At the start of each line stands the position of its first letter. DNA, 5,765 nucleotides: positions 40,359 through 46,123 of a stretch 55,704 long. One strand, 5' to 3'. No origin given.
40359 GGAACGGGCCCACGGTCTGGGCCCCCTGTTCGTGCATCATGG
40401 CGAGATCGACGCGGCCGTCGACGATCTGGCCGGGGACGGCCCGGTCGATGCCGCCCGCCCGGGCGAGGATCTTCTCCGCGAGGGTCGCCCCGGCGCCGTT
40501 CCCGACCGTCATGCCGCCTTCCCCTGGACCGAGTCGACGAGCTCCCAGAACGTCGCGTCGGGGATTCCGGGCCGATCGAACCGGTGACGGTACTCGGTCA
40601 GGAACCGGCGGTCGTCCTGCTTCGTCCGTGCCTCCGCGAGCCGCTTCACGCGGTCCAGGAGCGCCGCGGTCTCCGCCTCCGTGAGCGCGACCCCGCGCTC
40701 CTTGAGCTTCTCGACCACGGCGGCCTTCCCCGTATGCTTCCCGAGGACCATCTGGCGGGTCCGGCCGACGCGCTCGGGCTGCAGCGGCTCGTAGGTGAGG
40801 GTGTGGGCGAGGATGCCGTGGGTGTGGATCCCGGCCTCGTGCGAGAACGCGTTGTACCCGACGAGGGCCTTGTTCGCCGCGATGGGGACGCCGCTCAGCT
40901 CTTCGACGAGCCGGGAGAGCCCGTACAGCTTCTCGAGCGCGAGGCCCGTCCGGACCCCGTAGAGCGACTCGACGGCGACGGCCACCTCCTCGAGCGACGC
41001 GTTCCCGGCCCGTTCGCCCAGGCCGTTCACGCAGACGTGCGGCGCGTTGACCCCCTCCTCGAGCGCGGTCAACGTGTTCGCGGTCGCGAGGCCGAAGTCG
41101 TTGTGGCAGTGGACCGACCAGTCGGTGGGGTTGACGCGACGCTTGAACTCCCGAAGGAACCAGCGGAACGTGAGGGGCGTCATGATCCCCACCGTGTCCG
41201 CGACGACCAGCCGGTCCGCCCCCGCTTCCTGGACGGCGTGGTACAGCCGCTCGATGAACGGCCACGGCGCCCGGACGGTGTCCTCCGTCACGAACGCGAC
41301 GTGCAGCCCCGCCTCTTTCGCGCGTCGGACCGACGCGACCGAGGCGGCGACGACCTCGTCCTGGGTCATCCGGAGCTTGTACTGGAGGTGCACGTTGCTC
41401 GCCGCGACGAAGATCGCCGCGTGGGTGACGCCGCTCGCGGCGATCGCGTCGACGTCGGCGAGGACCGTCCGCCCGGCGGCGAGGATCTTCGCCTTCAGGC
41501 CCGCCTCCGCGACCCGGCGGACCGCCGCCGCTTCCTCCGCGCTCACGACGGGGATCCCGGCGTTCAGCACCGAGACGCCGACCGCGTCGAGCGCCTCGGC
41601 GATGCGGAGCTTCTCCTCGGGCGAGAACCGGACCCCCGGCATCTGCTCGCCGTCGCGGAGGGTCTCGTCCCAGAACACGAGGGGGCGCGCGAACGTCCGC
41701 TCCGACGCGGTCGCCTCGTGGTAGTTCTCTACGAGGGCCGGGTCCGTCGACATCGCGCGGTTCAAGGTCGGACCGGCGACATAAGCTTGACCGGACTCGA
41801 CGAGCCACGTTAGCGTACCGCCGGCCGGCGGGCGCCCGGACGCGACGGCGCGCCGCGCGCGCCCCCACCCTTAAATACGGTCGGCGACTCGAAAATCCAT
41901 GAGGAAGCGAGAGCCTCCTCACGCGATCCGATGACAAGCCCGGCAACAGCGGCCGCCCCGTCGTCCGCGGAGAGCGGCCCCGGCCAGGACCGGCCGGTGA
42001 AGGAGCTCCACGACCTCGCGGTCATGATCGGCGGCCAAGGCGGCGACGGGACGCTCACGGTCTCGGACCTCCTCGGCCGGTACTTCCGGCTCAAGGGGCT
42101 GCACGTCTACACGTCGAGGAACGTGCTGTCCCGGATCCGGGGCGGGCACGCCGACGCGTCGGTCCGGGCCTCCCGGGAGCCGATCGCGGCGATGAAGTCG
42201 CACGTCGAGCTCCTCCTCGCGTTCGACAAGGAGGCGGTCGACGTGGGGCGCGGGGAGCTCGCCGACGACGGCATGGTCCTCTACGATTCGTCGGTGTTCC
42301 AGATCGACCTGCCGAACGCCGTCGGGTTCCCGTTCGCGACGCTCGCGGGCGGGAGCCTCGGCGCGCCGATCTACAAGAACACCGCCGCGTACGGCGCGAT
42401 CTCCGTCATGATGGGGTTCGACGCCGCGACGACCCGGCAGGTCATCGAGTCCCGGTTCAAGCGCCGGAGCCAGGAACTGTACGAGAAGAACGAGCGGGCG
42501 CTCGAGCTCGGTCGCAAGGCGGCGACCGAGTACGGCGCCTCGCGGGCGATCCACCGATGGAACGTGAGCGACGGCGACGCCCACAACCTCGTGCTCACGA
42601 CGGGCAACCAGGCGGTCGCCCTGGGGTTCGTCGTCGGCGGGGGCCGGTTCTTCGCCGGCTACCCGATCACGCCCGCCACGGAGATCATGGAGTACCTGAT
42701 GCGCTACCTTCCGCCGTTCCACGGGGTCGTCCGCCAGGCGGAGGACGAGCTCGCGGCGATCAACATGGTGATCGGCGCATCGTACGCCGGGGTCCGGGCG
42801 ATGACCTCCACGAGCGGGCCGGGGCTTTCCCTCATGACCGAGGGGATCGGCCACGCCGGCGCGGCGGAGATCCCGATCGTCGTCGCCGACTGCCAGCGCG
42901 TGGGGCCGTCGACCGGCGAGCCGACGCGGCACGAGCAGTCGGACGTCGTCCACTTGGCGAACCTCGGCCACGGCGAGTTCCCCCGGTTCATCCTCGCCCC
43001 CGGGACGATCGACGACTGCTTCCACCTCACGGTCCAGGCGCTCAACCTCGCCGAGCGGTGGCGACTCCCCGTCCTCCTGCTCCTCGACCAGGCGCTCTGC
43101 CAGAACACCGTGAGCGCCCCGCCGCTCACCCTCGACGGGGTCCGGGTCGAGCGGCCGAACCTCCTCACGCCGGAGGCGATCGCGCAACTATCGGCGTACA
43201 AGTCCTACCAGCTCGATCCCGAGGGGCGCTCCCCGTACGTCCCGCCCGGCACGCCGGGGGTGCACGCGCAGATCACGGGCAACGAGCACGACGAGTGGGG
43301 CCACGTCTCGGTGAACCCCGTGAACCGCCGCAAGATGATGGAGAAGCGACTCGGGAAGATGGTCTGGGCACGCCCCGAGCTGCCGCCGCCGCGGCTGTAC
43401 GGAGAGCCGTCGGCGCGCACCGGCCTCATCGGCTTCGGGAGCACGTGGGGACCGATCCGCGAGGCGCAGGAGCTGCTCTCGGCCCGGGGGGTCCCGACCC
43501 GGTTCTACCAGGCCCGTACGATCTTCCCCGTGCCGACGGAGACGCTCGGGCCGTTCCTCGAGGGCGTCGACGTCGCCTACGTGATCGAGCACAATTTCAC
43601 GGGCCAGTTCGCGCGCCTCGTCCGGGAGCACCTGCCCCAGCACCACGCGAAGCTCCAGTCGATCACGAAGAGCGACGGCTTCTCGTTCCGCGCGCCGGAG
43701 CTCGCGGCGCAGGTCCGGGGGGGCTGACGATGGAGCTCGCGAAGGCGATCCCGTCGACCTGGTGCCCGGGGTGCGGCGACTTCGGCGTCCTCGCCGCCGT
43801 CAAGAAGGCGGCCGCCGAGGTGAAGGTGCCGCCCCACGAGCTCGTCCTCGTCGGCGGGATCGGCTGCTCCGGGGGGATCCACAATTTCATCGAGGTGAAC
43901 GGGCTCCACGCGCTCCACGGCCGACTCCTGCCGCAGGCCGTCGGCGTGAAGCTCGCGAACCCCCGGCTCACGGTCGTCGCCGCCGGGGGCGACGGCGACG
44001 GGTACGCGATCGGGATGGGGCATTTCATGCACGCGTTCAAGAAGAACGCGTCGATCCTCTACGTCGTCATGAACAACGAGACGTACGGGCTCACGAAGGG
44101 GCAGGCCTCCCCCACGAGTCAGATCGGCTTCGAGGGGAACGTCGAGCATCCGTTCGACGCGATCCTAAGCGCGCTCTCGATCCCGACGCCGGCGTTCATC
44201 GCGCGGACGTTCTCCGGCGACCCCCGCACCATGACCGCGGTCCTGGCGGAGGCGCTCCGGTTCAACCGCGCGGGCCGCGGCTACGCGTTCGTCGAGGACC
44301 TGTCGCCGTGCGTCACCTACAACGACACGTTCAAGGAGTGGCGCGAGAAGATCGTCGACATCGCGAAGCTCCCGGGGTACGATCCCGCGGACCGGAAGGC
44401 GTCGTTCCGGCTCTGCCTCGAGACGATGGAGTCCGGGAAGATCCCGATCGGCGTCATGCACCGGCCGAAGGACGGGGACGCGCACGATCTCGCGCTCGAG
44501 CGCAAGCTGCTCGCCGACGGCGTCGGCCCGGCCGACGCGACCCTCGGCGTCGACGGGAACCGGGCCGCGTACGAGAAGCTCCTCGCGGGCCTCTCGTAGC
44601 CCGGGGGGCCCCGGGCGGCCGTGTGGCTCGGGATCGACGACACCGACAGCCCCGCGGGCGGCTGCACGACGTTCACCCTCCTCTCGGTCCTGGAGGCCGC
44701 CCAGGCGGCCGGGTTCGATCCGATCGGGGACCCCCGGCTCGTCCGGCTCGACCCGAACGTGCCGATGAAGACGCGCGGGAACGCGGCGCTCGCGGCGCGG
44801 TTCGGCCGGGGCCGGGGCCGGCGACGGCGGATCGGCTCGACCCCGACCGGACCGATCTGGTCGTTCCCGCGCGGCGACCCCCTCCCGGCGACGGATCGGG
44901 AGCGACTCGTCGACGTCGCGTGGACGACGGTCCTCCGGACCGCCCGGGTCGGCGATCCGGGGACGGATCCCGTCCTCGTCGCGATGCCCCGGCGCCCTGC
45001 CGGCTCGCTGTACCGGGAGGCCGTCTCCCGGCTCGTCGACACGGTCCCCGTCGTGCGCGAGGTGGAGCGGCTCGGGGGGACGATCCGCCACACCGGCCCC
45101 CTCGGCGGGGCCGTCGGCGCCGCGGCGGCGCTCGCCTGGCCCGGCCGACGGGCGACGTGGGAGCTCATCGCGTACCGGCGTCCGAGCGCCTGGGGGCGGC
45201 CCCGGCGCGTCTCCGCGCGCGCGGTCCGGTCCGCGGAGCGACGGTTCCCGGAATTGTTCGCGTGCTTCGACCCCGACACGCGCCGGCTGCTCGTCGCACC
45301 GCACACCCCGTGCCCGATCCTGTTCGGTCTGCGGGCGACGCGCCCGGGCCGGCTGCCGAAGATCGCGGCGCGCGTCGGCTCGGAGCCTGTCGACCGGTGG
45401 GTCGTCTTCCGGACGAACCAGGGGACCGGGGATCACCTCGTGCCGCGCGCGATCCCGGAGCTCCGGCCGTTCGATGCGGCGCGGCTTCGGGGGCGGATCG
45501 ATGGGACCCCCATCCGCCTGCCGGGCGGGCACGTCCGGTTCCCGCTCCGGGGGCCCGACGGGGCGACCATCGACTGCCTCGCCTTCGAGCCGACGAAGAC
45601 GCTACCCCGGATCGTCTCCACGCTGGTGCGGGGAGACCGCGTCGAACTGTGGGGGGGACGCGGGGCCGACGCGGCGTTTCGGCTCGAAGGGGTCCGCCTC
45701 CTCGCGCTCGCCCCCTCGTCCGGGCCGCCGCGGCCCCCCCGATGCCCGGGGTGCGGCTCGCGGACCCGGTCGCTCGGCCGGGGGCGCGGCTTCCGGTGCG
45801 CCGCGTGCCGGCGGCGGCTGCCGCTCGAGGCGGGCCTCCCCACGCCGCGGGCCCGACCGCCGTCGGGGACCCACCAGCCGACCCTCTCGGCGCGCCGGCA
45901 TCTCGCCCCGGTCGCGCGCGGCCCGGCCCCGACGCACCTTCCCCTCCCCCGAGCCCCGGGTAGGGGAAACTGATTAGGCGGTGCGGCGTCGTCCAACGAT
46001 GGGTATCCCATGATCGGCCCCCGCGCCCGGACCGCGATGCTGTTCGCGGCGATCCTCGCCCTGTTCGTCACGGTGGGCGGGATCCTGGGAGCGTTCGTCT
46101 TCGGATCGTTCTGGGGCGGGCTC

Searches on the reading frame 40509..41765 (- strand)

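Call 55: search_protein_families(library=pfam, proteins=[window:40509-41765:-], max_evalue=0.001)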
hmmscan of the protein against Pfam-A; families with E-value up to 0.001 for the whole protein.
window:40509-41765:- (418 aa): 2 families
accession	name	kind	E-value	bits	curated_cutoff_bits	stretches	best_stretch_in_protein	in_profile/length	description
PF00682.25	HMGL-like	-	3.6e-75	253.2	29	1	31-287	4-260/260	HMGL-like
PF22617.1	HCS_D2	-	1.3e-25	90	27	1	301-380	1-81/82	Homocitrate synthase post-HMGL domain-like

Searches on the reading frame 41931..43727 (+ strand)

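Call 55: search_protein_families(library=pfam, proteins=[window:41931-43727:+], max_evalue=0.001)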
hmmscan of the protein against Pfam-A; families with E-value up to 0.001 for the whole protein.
window:41931-43727:+ (598 aa): 3 families
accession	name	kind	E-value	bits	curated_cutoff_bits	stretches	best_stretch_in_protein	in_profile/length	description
PF01855.24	POR_N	-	3.3e-53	181.2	27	1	238-469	8-228/231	Pyruvate flavodoxin/ferredoxin oxidoreductase, thiamine diP-bdg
PF01558.24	POR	-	1.4e-26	94.2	27.4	1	37-195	1-172/173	Pyruvate ferredoxin/flavodoxin oxidoreductase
PF17147.9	PFOR_II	-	7e-06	26.8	27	1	497-583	3-94/102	Pyruvate:ferredoxin oxidoreductase core domain II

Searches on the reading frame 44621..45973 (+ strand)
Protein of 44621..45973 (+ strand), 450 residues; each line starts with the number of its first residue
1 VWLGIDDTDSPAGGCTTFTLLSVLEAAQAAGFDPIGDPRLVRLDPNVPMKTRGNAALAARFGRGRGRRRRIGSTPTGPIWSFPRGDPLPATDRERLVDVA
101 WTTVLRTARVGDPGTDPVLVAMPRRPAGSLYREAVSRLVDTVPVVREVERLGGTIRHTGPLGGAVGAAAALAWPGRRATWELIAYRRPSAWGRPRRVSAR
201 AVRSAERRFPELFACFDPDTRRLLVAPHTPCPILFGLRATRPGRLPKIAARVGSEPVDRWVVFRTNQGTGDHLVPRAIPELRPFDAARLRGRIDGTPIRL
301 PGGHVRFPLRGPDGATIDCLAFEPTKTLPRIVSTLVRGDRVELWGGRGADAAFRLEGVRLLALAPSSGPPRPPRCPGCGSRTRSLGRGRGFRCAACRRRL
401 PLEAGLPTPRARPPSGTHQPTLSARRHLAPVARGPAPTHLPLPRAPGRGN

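Call 55: search_protein_families(library=pfam, proteins=[window:44621-45973:+], max_evalue=0.001)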
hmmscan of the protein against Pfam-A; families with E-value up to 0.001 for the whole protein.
window:44621-45973:+ (450 aa): 3 families
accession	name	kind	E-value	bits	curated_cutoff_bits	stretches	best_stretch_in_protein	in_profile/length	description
PF22641.2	TiaS_TCKD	-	2.8e-31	109.1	27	1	2-153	1-149/156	TiaS TCKD domain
PF08489.16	TiaS_FLD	-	6.3e-29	100.9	21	1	163-272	3-116/116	TiaS FLD domain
PF23783.1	Zn_ribbon_TiaS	-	1.6e-08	34.6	27.3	1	372-399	1-28/41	TiaS C-terminal zinc ribbon domain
